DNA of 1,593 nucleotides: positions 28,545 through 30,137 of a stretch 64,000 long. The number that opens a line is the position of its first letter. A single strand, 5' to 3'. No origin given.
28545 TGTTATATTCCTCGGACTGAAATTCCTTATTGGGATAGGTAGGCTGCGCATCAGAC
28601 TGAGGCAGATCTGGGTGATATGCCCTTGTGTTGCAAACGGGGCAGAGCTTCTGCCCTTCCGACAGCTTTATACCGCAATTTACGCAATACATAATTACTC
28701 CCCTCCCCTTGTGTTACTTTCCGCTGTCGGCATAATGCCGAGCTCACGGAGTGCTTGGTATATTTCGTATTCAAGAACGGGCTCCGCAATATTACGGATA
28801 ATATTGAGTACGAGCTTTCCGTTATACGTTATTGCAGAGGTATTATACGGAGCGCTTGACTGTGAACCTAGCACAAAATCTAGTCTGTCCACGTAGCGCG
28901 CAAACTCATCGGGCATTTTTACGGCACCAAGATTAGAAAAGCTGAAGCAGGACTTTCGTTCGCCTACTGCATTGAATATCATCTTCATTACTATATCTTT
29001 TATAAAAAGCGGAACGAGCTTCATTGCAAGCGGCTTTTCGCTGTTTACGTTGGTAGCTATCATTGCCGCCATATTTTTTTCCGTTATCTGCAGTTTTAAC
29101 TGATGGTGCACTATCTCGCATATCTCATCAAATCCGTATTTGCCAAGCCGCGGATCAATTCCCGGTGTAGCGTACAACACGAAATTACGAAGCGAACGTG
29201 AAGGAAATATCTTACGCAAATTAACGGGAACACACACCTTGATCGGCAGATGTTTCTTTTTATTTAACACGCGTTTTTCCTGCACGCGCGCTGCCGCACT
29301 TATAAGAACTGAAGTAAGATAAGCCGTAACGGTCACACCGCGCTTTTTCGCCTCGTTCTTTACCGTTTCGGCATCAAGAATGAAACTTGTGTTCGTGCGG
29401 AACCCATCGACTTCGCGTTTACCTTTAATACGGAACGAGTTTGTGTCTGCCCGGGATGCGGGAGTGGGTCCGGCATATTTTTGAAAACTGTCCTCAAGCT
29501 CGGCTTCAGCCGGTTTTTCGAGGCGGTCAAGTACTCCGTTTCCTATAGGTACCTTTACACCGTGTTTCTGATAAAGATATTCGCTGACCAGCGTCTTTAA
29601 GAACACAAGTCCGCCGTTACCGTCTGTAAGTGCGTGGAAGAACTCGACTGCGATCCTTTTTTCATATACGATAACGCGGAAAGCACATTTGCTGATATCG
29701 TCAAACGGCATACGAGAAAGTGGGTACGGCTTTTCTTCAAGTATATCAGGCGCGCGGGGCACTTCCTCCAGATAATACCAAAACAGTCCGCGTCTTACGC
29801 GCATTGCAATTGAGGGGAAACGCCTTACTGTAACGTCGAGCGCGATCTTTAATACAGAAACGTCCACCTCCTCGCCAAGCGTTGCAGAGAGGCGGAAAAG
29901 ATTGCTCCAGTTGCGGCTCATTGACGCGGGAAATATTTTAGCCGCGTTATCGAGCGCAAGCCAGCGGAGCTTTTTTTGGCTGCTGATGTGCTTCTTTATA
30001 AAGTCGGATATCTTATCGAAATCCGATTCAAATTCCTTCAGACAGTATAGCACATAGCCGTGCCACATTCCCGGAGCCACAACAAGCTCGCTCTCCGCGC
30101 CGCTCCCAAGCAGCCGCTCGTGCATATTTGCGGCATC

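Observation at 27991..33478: Operon of a polyvalent-protein fragment, an esterase::acyltransferase fusion and a zinc-ribbon membrane protein beside tRNA-Pro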

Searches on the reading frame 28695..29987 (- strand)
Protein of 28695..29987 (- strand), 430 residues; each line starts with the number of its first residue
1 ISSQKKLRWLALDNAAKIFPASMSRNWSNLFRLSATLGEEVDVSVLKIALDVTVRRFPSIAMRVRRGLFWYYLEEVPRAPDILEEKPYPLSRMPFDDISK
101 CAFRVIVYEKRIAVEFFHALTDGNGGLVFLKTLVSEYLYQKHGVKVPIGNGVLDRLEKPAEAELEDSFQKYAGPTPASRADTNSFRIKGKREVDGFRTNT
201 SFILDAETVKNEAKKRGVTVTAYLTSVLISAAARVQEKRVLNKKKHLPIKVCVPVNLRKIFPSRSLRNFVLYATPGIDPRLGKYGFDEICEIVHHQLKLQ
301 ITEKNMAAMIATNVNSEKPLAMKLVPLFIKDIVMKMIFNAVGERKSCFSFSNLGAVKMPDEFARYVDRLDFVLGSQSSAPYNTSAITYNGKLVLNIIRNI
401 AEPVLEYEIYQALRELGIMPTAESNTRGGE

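Call 65: search_solved_structures(query=window:28695-29987:-, max_evalue=1)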
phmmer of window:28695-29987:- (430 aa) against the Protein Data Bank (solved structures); distinct sequences matched with E-value up to 1: 0.
